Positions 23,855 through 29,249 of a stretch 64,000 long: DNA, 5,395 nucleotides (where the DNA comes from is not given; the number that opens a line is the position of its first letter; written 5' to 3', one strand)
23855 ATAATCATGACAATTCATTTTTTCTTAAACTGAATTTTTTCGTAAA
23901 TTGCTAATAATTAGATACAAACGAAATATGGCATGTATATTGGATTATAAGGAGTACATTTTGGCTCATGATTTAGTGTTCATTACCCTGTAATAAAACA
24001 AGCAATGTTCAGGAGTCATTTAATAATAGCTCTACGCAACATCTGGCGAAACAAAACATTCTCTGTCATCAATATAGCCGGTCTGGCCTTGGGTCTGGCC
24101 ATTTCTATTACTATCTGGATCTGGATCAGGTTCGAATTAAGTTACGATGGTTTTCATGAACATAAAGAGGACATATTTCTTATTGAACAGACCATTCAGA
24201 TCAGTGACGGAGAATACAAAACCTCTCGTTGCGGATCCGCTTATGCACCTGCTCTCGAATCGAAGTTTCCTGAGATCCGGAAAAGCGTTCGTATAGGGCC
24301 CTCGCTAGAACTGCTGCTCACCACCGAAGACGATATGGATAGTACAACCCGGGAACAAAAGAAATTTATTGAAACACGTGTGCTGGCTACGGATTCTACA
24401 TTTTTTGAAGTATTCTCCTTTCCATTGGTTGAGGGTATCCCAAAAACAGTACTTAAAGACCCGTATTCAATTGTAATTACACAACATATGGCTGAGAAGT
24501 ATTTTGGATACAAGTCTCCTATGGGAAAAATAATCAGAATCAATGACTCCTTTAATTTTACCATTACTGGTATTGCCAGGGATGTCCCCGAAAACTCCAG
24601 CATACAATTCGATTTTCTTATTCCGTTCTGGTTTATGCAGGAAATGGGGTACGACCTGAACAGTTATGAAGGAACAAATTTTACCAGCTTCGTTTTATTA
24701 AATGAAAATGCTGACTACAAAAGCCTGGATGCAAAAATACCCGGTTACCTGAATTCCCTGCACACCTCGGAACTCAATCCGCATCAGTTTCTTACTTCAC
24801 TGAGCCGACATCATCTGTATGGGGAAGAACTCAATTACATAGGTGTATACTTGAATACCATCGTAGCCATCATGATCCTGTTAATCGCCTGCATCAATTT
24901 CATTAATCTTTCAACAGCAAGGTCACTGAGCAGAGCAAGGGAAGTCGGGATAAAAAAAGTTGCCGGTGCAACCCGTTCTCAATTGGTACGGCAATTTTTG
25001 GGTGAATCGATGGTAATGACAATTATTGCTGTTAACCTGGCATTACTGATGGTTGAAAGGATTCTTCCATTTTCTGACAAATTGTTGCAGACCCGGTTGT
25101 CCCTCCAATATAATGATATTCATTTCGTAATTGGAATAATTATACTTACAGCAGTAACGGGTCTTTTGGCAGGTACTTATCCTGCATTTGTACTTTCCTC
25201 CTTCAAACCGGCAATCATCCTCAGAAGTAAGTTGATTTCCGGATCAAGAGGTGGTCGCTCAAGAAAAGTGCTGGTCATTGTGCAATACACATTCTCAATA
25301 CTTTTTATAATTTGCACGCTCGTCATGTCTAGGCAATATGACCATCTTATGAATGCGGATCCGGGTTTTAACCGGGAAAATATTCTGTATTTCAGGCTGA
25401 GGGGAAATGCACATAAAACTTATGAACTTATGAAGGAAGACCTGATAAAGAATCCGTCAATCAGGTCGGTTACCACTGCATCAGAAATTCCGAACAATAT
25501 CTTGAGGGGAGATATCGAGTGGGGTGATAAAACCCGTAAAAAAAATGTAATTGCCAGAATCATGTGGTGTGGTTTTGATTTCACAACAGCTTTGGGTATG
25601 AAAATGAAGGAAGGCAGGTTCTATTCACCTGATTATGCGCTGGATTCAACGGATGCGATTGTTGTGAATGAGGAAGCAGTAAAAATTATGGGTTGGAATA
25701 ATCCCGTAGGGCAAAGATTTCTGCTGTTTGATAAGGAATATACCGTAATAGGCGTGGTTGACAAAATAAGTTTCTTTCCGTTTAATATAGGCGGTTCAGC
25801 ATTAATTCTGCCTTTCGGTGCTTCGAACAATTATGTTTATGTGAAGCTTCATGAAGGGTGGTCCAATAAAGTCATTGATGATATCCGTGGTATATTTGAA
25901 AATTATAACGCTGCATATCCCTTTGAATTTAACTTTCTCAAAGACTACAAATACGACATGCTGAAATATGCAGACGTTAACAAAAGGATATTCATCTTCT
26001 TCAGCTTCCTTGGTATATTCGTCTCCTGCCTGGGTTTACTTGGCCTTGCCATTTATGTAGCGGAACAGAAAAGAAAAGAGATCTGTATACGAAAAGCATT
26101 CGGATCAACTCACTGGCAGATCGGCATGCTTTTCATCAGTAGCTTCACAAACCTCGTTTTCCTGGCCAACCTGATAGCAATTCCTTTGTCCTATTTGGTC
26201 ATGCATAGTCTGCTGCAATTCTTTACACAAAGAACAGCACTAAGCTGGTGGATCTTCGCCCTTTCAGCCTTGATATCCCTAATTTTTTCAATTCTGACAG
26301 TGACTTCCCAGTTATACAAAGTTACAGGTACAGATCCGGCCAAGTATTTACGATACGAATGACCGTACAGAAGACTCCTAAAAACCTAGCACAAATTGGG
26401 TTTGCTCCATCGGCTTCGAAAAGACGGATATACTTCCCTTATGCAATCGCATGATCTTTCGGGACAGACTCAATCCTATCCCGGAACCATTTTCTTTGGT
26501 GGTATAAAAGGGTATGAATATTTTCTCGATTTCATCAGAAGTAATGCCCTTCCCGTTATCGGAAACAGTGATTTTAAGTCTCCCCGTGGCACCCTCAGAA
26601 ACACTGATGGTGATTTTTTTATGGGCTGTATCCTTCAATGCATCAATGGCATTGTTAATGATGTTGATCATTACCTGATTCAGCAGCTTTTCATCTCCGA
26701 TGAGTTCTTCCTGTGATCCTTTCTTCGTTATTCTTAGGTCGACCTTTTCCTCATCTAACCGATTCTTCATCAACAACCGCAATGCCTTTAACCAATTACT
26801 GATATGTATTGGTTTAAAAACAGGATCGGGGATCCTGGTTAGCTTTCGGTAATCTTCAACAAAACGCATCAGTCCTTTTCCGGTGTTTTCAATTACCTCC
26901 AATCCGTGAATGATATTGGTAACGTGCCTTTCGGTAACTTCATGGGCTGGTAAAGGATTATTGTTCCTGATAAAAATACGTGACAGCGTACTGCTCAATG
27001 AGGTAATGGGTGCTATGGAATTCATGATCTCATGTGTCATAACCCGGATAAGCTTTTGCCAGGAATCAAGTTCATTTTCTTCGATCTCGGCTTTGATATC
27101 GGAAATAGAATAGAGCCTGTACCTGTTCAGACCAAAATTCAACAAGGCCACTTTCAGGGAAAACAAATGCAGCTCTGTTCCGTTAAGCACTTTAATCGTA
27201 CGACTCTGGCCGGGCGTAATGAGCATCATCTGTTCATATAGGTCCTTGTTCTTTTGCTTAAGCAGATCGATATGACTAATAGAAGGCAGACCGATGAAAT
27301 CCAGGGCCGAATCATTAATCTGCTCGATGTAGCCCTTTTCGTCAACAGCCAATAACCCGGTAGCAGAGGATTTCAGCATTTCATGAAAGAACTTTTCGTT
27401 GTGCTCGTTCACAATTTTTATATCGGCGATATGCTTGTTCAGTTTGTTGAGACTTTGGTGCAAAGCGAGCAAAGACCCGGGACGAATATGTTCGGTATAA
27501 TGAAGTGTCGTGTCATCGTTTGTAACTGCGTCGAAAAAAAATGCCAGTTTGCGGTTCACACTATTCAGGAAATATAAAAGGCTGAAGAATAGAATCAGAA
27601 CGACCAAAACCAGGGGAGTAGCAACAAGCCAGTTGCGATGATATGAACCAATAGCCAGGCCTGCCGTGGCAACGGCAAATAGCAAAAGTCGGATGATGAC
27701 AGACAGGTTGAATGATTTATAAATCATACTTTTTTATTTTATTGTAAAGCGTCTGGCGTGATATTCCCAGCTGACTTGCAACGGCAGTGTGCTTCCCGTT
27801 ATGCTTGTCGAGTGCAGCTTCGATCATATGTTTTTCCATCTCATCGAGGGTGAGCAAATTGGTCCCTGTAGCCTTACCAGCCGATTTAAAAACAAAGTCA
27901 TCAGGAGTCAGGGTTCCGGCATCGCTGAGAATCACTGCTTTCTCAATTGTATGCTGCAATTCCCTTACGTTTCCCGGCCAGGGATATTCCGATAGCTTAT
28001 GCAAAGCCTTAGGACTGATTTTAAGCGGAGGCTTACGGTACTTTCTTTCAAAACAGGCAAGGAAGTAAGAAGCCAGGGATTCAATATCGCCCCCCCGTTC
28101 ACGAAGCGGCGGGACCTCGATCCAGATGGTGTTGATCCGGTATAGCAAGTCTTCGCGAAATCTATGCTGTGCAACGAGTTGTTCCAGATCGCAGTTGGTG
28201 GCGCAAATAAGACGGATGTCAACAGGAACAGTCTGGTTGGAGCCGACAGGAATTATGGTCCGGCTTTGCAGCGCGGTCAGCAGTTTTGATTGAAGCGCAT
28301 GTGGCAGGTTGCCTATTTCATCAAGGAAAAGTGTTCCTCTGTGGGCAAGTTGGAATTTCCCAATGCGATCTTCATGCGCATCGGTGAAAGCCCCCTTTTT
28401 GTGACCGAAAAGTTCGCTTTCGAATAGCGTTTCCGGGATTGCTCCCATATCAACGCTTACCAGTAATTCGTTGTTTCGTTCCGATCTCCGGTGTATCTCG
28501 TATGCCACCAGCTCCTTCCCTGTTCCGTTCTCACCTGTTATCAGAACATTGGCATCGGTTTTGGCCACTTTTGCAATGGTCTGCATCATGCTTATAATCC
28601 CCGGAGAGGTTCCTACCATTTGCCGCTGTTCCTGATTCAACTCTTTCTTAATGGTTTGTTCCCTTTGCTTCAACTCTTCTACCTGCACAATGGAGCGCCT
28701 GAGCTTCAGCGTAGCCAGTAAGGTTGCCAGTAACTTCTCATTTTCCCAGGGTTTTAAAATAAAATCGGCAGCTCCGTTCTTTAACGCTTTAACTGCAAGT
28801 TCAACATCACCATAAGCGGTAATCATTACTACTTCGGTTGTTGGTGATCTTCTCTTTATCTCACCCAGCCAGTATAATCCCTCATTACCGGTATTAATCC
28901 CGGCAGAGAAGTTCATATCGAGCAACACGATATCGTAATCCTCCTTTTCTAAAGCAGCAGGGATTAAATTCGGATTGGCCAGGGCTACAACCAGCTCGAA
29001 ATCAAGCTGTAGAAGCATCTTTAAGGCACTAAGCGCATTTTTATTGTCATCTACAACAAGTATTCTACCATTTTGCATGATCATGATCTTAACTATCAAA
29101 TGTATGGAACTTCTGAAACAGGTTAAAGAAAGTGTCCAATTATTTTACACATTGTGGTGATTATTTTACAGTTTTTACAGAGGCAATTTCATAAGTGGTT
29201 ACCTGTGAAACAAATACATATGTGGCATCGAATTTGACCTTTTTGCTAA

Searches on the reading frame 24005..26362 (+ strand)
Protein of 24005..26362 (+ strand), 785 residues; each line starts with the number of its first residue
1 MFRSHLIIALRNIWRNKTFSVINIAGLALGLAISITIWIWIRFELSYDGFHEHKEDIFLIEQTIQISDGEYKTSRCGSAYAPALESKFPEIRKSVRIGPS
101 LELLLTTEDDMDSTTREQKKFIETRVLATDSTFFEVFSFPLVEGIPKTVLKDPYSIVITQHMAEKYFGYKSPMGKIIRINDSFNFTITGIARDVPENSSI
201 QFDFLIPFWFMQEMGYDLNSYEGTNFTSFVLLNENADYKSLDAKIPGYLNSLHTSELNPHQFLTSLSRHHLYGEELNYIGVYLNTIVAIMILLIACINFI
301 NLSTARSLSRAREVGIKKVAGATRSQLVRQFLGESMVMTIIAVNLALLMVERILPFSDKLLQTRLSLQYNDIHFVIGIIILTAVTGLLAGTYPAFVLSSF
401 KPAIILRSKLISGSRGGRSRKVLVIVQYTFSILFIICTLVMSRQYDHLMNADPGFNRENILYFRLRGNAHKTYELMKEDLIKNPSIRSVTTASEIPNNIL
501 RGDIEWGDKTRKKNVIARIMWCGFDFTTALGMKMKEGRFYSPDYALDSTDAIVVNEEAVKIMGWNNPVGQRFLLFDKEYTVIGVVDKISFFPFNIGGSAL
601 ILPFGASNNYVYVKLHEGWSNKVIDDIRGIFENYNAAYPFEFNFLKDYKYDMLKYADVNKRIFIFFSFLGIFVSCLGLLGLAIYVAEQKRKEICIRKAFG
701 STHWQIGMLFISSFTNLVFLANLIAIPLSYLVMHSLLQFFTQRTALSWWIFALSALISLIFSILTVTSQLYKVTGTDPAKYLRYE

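Call 38: search_protein_families(library=pfam, proteins=[window:24005-26362:+], max_evalue=0.001)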
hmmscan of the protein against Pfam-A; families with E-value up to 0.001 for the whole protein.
window:24005-26362:+ (785 aa): 2 families
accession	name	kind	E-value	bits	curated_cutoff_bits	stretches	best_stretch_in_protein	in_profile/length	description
PF12704.14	MacB_PCD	-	5.9e-35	121.9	27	2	20-245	1-204/207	MacB-like periplasmic core domain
PF02687.27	FtsX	-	1.2e-19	71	25.5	2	286-399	2-117/120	FtsX-like permease C-terminal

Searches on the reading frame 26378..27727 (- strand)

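Call 38: search_protein_families(library=pfam, proteins=[window:26378-27727:-], max_evalue=0.001)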
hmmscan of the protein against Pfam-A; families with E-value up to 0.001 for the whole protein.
window:26378-27727:- (449 aa): 3 families
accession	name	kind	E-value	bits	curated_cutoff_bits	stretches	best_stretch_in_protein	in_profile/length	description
PF02518.31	HATPase_c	-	3.9e-24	85.6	26.4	1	344-447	1-105/111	Histidine kinase-, DNA gyrase B-, and HSP90-like ATPase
PF13589.12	HATPase_c_3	-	7.3e-07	29.7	25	1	350-412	4-61/137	Histidine kinase-, DNA gyrase B-, and HSP90-like ATPase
PF14501.12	HATPase_c_5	-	7.1e-05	23.1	22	1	350-435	7-88/102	GHKL domain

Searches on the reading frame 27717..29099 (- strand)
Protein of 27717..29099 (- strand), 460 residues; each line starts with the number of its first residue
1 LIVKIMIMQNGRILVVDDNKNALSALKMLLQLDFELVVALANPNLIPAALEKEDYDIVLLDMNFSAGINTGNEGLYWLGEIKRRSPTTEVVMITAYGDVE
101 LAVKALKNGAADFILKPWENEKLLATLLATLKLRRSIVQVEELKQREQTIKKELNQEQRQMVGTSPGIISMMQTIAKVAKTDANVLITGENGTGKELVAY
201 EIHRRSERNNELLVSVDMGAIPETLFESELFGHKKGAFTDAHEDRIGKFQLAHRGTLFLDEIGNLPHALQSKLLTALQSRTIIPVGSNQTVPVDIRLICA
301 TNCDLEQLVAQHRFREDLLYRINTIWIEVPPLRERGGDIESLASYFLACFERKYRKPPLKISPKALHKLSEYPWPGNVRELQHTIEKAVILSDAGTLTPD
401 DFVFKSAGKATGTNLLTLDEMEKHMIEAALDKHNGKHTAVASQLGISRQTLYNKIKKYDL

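Call 38: search_protein_families(library=pfam, proteins=[window:27717-29099:-], max_evalue=0.001)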
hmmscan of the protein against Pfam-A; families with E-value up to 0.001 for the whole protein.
window:27717-29099:- (460 aa): 8 families
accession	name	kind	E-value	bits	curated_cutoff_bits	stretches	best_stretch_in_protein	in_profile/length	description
PF00158.32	Sigma54_activat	-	2.5e-66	223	20.2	1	162-327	2-167/168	Sigma-54 interaction domain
PF14532.12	Sigma54_activ_2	-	1.2e-22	81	25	1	162-332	1-138/138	Sigma-54 interaction domain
PF25601.1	AAA_lid_14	-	1.9e-22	79.3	27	1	333-407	1-75/87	AAA+ ATPase lid domain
PF00072.30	Response_reg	-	1.1e-19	71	30.2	1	13-126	1-109/111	Response regulator receiver domain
PF02954.25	HTH_8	-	5.6e-15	55.2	22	1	417-458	1-42/42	Bacterial regulatory protein, Fis family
PF07728.20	AAA_5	-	7.2e-07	29.7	22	1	184-302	1-122/139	AAA domain (dynein-related subfamily)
PF18024.7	HTH_50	-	1.9e-06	27.9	27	1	418-460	8-49/50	Helix-turn-helix domain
PF01078.27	Mg_chelatase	-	5.1e-06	26.5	20.3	1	244-302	97-157/207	Magnesium chelatase, subunit ChlI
